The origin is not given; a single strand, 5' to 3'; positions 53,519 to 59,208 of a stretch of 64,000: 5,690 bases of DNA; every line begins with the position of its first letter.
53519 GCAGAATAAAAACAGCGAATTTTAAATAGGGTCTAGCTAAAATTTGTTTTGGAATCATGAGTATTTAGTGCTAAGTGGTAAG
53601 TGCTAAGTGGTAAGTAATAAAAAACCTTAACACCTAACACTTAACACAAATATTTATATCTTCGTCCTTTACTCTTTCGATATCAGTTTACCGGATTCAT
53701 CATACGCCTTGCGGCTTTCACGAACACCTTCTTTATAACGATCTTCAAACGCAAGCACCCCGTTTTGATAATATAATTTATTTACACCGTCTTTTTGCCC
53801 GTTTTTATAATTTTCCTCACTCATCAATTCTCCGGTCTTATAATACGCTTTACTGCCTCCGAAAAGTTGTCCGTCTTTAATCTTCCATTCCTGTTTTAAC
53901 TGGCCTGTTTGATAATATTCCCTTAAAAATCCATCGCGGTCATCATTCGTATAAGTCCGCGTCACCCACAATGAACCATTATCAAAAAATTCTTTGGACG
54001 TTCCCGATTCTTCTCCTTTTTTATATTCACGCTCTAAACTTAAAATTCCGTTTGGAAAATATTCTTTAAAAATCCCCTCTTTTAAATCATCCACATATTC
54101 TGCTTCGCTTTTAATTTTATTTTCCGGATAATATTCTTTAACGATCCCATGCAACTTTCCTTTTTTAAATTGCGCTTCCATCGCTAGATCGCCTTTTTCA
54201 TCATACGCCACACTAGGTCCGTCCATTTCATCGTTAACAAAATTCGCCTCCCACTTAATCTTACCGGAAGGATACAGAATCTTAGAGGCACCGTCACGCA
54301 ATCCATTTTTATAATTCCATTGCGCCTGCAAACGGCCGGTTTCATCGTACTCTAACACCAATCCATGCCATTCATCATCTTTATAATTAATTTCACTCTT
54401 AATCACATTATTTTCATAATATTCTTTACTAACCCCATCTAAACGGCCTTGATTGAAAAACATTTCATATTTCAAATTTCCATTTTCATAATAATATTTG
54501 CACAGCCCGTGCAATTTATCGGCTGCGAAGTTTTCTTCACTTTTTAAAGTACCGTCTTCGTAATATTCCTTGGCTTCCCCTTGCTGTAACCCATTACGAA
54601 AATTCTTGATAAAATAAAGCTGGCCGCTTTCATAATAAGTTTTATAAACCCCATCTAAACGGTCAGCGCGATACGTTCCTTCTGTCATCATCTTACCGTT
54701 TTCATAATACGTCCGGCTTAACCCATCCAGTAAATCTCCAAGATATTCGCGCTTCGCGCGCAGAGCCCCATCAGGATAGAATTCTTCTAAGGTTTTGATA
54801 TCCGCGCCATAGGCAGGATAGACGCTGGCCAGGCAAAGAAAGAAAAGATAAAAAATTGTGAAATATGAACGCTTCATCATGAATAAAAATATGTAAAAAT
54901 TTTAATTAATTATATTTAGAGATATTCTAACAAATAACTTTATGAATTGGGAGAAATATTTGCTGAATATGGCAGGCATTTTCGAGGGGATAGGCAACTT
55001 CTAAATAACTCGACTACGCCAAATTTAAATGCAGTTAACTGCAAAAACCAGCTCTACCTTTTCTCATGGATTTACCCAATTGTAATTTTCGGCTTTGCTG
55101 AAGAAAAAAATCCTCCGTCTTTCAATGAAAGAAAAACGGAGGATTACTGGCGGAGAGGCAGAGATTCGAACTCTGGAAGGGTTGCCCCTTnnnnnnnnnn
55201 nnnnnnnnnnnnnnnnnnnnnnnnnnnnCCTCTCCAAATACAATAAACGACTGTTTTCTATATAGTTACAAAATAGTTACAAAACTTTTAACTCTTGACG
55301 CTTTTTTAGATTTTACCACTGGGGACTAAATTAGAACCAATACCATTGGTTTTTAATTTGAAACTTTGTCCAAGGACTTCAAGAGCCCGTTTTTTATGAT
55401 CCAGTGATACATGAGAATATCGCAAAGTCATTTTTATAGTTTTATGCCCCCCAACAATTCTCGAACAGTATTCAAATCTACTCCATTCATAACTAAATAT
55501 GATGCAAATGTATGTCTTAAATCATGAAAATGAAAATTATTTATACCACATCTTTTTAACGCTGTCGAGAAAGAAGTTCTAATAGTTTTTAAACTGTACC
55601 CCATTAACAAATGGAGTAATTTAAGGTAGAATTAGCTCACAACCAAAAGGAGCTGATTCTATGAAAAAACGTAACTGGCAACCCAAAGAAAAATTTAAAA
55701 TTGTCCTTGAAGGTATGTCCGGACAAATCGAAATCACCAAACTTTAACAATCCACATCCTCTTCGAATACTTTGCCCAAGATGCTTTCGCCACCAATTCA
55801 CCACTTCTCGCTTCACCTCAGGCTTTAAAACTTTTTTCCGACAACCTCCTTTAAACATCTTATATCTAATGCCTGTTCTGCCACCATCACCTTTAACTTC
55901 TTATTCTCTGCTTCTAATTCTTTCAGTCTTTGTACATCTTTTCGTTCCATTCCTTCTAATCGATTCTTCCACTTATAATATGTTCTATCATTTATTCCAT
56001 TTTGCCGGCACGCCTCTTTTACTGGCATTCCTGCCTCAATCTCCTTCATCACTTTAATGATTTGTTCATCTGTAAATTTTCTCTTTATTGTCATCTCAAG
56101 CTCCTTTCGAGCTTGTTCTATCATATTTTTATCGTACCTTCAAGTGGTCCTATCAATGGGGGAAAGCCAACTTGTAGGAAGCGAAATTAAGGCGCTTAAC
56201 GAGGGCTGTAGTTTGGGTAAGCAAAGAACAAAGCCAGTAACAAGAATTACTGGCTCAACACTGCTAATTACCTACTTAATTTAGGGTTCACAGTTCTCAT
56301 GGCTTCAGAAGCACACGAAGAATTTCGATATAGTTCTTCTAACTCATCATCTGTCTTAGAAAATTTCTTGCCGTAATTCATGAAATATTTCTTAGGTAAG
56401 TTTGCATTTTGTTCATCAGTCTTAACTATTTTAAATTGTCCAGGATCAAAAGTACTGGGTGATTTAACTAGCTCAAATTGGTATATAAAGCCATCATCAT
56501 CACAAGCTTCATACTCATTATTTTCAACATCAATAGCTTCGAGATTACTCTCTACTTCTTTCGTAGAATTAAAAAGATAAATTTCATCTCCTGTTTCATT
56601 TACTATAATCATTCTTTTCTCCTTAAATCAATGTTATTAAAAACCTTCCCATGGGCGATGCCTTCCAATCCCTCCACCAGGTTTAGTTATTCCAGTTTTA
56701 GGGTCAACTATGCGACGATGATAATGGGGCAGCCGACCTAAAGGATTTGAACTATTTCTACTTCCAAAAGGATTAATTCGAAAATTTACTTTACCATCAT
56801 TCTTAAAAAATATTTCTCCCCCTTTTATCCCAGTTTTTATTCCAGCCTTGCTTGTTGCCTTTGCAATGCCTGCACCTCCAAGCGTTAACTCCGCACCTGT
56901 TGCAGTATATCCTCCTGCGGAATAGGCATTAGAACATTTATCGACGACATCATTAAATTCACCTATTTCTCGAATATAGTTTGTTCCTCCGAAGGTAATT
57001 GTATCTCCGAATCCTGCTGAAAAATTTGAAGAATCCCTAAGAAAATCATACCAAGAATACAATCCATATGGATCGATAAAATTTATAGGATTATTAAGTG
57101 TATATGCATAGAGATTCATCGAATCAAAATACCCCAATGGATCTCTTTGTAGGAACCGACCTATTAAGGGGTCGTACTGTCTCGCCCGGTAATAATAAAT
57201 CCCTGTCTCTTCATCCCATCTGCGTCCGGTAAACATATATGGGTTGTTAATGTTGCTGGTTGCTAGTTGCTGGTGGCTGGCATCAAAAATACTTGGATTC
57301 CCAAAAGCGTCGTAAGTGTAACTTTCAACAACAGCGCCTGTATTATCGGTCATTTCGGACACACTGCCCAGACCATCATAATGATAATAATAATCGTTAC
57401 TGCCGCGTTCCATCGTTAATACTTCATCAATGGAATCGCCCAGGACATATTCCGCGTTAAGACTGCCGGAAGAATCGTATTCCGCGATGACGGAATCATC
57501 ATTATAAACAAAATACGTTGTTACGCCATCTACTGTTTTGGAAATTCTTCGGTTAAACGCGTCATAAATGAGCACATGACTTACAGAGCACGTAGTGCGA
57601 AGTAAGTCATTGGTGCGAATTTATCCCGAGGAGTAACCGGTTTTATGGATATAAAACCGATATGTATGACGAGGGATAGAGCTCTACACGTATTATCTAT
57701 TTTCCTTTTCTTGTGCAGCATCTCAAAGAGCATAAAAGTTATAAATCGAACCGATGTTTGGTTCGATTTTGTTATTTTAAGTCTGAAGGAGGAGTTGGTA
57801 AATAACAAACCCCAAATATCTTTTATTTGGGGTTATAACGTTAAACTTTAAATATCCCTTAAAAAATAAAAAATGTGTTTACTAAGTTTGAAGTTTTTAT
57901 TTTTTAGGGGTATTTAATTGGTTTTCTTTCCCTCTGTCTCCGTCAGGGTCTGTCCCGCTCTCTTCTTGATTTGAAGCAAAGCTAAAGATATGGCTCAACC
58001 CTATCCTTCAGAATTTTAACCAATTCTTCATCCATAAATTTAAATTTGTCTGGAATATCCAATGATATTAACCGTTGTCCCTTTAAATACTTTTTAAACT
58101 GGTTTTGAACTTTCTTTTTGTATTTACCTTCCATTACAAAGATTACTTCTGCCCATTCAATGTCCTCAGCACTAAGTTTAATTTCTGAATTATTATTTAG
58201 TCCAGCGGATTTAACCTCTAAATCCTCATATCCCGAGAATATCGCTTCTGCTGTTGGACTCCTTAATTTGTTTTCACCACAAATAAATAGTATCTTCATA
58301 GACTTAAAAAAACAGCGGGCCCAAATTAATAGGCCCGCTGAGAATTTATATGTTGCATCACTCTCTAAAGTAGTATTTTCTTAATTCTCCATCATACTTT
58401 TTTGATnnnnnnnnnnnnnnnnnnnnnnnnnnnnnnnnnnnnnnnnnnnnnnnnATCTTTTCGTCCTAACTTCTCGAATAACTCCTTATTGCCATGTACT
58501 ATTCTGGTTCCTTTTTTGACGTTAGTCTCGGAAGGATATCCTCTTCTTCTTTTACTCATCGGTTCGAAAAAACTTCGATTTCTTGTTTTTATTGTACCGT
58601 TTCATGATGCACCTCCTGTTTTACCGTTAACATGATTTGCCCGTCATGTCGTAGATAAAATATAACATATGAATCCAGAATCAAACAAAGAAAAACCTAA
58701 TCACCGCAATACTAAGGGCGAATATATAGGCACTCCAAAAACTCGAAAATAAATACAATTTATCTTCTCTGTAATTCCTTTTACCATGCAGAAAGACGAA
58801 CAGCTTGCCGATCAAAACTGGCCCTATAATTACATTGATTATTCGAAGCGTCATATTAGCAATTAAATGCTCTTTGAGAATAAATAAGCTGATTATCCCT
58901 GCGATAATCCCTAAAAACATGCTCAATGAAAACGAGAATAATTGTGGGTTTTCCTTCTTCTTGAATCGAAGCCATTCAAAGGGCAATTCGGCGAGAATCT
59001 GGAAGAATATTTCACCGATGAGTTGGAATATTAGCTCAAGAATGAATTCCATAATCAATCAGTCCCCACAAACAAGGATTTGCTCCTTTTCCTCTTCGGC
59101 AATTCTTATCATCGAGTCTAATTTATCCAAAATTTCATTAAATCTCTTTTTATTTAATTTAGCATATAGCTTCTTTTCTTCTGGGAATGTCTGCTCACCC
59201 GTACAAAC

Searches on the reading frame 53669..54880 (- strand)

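Call 68: search_protein_families(library=pfam, proteins=[window:53669-54880:-], max_evalue=0.01)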
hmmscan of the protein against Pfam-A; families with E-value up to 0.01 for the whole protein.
window:53669-54880:- (403 aa): 2 families
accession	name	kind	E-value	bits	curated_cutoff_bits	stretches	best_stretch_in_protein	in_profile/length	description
PF07661.19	MORN_2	-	2.3e-65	209.2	29.6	8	123-143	1-21/22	MORN repeat variant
PF02493.26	MORN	-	8.7e-08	32.1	22.5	0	118-135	5-22/23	MORN repeat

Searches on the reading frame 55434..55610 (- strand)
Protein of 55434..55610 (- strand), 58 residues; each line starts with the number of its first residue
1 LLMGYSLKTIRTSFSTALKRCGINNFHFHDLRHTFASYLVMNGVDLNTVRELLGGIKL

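Call 68: search_protein_families(library=pfam, proteins=[window:55434-55610:-], max_evalue=0.01)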
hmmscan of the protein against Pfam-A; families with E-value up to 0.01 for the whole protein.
window:55434-55610:- (58 aa): 1 family
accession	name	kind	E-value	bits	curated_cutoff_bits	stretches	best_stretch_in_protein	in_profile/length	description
PF00589.27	Phage_integrase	-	2.3e-11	44.2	27.1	1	8-54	108-155/172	Phage integrase family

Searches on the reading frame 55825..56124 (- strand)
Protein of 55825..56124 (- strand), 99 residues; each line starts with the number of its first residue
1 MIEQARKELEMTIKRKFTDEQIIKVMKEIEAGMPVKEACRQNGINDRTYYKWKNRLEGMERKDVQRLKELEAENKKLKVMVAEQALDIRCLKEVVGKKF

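Call 68: search_protein_families(library=pfam, proteins=[window:55825-56124:-], max_evalue=0.01)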
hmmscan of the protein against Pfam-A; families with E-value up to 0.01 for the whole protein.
window:55825-56124:- (99 aa): 7 families
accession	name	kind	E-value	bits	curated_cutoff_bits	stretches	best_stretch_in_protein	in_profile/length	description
PF01527.26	HTH_Tnp_1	-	1.1e-21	77.3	24.1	1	14-82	4-75/75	Transposase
PF13518.12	HTH_28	-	1.3e-06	28.8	25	1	23-57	3-37/52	Helix-turn-helix domain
PF13384.12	HTH_23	-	1.5e-06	28.3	24.6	1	24-57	9-44/50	Homeodomain-like domain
PF01710.22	HTH_Tnp_IS630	-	5.4e-05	23.7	21.3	1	23-94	9-76/119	Transposase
PF13551.12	HTH_29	-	0.00024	21.6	28.1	1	24-57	3-37/64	Winged helix-turn helix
PF13022.12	HTH_Tnp_1_2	-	0.00027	21.5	27.9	1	30-90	23-88/122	Helix-turn-helix of insertion element transposase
PF25443.1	ANG-1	-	0.0088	16.7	28.5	1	54-92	35-73/105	ANG-1-like domain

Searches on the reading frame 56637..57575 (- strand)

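Call 68: search_protein_families(library=pfam, proteins=[window:56637-57575:-], max_evalue=0.01)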
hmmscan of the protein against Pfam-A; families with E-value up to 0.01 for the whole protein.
window:56637-57575:- (312 aa): 2 families
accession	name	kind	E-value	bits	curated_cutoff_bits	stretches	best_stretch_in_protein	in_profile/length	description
PF05593.20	RHS_repeat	-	0.00014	22.6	22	1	66-94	1-28/38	RHS Repeat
PF03527.20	RHS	-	0.00018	21.7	27.9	1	62-93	2-33/38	RHS protein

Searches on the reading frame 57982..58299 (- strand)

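Call 68: search_protein_families(library=pfam, proteins=[window:57982-58299:-], max_evalue=0.01)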
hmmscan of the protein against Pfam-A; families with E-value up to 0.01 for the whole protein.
window:57982-58299:- (105 aa): 1 family
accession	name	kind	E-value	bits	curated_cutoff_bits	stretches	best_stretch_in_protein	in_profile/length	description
PF01451.26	LMWPc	-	1.7e-06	28.8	23.2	1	3-48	1-53/144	Low molecular weight phosphotyrosine protein phosphatase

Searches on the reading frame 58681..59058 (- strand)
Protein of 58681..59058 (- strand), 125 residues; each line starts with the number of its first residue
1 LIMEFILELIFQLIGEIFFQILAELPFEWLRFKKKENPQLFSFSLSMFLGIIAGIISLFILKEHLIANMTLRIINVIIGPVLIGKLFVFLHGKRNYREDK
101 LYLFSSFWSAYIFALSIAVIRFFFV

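Call 68: search_protein_families(library=pfam, proteins=[window:58681-59058:-], max_evalue=0.01)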
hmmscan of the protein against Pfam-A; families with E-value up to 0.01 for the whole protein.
window:58681-59058:- (125 aa): 2 families
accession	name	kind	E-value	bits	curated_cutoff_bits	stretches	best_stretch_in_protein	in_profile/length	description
PF19094.5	EMC6_arch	-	0.0073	17.1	26.7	1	45-109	10-74/87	EMC6-arch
PF05745.16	CRPA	-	0.0082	16.6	23.6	0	49-104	74-127/150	Chlamydia 15 kDa cysteine-rich outer membrane protein (CRPA)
